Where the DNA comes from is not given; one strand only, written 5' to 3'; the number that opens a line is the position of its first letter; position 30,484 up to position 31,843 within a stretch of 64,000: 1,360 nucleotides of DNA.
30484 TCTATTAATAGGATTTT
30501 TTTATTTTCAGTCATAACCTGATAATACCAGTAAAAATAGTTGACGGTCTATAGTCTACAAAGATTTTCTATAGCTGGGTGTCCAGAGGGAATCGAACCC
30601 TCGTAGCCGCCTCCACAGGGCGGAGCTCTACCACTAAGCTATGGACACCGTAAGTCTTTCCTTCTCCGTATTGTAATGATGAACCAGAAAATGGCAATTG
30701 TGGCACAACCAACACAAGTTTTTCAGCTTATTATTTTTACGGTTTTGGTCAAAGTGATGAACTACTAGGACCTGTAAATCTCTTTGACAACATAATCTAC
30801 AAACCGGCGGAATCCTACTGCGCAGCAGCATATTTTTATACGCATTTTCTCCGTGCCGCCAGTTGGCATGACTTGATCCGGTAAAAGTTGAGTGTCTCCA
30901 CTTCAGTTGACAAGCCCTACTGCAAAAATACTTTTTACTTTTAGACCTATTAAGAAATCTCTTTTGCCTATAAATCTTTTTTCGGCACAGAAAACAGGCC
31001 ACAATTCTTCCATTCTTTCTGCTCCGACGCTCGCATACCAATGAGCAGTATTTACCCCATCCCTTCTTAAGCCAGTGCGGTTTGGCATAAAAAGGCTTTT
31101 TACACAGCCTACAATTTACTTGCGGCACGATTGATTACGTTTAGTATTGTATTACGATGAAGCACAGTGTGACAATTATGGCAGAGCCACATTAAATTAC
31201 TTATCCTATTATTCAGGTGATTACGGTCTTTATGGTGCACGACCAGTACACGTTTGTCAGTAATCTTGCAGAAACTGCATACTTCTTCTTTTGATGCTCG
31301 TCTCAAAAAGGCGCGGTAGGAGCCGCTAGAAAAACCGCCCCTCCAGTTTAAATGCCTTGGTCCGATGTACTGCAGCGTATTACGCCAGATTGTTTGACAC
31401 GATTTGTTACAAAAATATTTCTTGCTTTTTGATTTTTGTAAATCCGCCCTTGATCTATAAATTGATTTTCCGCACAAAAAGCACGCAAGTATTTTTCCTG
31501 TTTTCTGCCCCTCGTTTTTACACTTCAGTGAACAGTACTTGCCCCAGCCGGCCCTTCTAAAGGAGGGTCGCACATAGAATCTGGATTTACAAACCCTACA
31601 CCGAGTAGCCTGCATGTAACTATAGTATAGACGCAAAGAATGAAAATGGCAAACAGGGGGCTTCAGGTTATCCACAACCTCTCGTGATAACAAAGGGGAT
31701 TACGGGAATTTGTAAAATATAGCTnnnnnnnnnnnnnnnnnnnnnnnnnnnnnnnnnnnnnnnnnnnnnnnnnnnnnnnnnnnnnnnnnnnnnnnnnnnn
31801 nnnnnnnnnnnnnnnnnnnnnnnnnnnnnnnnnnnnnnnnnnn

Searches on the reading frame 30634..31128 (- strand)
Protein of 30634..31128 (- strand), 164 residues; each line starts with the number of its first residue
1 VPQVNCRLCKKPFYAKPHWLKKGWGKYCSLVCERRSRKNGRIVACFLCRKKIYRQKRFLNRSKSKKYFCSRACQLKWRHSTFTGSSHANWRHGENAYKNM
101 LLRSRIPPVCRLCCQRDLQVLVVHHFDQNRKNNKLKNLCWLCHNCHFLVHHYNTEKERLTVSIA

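Call 49: search_protein_families(library=pfam, proteins=[window:30634-31128:-], max_evalue=0.01)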
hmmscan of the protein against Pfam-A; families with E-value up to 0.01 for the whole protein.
window:30634-31128:- (164 aa): 1 family
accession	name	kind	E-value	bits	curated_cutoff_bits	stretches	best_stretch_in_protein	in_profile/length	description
PF13392.12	HNH_3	-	0.0064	16.5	24.8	1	121-142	19-40/46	HNH endonuclease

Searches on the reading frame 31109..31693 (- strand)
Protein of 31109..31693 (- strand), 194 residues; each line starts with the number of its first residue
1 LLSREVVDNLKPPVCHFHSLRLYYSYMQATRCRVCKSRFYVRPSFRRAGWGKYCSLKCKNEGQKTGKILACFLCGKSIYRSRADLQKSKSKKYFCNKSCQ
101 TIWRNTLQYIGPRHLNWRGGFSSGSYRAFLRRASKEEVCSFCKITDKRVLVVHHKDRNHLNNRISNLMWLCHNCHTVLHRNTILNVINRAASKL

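Call 49: search_protein_families(library=pfam, proteins=[window:31109-31693:-], max_evalue=0.01)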
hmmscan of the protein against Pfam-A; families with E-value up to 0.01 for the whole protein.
window:31109-31693:- (194 aa): 2 families
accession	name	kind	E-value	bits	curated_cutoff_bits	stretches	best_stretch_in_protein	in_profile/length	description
PF13392.12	HNH_3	-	0.00012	22.1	24.8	1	150-173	19-42/46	HNH endonuclease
PF14260.11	zf-C4pol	-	0.0013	19.4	28.9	1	134-179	8-54/70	C4-type zinc-finger of DNA polymerase delta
